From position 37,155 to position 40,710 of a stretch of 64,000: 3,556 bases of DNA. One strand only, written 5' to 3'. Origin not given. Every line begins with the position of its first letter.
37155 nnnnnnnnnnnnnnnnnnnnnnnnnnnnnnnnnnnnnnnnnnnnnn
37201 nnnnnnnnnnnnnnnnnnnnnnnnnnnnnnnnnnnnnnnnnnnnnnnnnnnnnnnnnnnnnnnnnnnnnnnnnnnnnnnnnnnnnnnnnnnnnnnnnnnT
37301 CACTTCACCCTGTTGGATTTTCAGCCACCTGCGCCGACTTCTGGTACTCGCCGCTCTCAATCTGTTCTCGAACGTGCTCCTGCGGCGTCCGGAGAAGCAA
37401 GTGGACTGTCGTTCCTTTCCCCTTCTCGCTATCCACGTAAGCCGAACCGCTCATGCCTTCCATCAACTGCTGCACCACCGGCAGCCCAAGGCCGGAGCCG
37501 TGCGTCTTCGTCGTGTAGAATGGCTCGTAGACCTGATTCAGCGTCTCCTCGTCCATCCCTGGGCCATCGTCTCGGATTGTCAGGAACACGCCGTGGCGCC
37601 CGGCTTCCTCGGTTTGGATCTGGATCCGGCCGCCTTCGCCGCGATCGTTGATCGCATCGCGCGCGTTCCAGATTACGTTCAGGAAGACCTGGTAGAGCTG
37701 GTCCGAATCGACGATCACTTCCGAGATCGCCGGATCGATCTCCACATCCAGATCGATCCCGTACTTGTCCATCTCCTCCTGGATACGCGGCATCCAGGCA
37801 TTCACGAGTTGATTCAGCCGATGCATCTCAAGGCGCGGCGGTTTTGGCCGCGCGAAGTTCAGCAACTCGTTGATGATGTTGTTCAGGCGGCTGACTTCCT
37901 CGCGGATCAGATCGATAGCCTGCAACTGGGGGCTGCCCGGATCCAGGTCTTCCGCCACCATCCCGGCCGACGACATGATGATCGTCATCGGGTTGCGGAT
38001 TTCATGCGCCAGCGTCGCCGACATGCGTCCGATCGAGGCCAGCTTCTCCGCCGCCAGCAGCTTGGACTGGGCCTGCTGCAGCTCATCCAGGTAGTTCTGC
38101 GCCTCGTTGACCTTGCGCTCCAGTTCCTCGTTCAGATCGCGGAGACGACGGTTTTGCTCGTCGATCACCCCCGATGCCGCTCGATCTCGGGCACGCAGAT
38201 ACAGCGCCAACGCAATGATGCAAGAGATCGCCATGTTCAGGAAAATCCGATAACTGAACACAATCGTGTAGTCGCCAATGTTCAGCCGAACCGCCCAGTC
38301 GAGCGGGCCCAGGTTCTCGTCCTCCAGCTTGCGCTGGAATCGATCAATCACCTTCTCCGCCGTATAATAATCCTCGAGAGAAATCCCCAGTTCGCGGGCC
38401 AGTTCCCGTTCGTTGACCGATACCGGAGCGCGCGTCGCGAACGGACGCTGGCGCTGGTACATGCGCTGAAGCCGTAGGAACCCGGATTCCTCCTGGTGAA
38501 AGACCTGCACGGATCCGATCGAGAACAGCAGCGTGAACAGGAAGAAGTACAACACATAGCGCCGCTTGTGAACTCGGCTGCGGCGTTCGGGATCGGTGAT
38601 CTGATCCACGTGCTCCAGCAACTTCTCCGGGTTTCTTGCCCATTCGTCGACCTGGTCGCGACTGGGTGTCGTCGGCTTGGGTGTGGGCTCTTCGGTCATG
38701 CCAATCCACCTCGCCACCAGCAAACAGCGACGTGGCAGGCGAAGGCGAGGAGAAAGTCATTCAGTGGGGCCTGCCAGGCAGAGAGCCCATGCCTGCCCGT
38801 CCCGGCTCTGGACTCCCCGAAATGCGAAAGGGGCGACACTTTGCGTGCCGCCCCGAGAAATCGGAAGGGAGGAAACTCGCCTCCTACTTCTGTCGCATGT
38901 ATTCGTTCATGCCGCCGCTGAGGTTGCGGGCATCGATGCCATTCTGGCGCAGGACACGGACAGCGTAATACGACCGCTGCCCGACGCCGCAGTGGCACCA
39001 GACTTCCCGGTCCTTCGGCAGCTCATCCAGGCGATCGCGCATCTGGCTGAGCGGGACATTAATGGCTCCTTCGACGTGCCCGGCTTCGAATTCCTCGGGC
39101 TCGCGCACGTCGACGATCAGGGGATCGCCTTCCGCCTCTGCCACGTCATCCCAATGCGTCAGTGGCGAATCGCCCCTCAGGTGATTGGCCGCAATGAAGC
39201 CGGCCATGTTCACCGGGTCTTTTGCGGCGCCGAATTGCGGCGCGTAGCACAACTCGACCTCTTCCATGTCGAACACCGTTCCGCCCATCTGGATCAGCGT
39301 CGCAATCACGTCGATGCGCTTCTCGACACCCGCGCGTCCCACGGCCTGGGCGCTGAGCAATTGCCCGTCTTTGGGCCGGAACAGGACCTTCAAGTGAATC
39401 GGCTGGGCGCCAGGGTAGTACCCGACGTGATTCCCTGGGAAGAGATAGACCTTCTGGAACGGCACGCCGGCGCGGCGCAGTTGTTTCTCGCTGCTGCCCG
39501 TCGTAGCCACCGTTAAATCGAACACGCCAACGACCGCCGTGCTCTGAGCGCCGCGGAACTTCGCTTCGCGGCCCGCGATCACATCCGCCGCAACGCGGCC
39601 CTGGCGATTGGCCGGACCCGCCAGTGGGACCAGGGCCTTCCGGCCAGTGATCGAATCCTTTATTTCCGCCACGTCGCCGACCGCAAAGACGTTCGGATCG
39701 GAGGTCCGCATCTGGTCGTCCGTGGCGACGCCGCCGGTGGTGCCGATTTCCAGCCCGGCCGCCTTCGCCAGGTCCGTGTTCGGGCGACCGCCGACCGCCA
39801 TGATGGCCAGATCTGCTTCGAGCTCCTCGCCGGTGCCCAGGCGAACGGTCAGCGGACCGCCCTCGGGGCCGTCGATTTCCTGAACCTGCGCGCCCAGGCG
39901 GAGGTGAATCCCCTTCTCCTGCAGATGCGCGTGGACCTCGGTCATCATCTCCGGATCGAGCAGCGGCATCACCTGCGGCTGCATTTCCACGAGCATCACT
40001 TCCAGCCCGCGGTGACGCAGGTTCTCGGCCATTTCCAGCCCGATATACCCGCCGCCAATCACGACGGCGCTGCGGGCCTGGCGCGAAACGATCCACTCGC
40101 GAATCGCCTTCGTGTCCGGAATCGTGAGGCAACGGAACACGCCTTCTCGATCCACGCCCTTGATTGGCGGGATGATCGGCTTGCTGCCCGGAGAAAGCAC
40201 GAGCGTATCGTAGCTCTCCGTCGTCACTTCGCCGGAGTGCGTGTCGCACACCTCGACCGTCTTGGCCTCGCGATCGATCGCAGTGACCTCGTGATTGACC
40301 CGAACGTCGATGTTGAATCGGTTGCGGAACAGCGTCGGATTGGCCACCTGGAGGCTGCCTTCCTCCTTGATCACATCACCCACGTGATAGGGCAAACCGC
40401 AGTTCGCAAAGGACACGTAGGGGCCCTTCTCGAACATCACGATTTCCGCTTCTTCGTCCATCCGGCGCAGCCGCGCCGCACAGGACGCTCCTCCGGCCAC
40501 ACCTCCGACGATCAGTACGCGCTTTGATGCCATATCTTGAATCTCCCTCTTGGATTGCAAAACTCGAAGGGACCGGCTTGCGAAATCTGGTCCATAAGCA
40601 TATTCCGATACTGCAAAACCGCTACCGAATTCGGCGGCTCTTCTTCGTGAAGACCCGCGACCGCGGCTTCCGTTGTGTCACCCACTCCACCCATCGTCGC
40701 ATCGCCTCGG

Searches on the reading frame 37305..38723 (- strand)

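Call 15: search_protein_families(library=pfam, proteins=[window:37305-38723:-], max_evalue=0.001)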
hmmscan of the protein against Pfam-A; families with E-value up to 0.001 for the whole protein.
window:37305-38723:- (472 aa): 3 families
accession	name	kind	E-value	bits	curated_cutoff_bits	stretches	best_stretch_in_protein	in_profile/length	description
PF02518.31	HATPase_c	-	1.6e-23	83.7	26.4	1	339-446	2-109/111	Histidine kinase-, DNA gyrase B-, and HSP90-like ATPase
PF00512.31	HisKA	-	6.1e-15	55.5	26.9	1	232-293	3-63/66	His Kinase A (phospho-acceptor) domain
PF13581.12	HATPase_c_2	-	6.3e-06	26.6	27.4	1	358-441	47-124/127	Histidine kinase-like ATPase domain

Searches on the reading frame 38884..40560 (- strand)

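Call 15: search_protein_families(library=pfam, proteins=[window:38884-40560:-], max_evalue=0.001)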
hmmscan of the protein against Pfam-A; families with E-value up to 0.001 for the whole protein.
window:38884-40560:- (558 aa): 14 families
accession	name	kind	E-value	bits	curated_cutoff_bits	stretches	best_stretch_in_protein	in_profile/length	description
PF07992.20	Pyr_redox_2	-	8.4e-66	222.8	26.1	1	14-305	2-278/291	Pyridine nucleotide-disulphide oxidoreductase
PF00070.33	Pyr_redox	-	1.6e-23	83.4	22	1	165-237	2-74/82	Pyridine nucleotide-disulphide oxidoreductase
PF00581.25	Rhodanese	-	1.3e-17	64.5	22.2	1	477-555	11-100/102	Rhodanese-like domain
PF13738.12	Pyr_redox_3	-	1.3e-13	51.4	30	1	80-295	92-305/305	Pyridine nucleotide-disulphide oxidoreductase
PF02852.28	Pyr_redox_dim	-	4.5e-11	43.4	25.3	1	343-443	3-102/110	Pyridine nucleotide-disulphide oxidoreductase, dimerisation domain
PF01266.30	DAO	-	2.1e-09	37.8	27.9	0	165-196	2-33/353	FAD dependent oxidoreductase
PF13450.12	NAD_binding_8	-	6.2e-09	36.5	21.9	0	167-197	1-31/68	NAD(P)-binding Rossmann-like domain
PF03486.20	HI0933_like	-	1e-07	32.1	50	0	210-301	116-223/244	HI0933-like protein Rossmann domain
PF00890.30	FAD_binding_2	-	3.2e-06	27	20.4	0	271-298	366-399/414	FAD binding domain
PF13434.12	Lys_Orn_oxgnase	-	2.2e-05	24.2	21.3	1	81-207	107-235/339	L-lysine 6-monooxygenase/L-ornithine 5-monooxygenase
PF05834.18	Lycopene_cycl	-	3.2e-05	23.6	23.4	0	166-198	3-37/380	Lycopene cyclase protein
PF13454.12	NAD_binding_9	-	3.5e-05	24.3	21.8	0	207-257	104-153/155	FAD-NAD(P)-binding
PF01593.30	Amino_oxidase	-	3.8e-05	23.6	19.8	0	206-258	203-256/443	Flavin containing amine oxidoreductase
PF06690.17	HcgC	-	4e-05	23.8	31.4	1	150-214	29-92/248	FeGP cofactor biosynthesis protein, methyltransferase HcgC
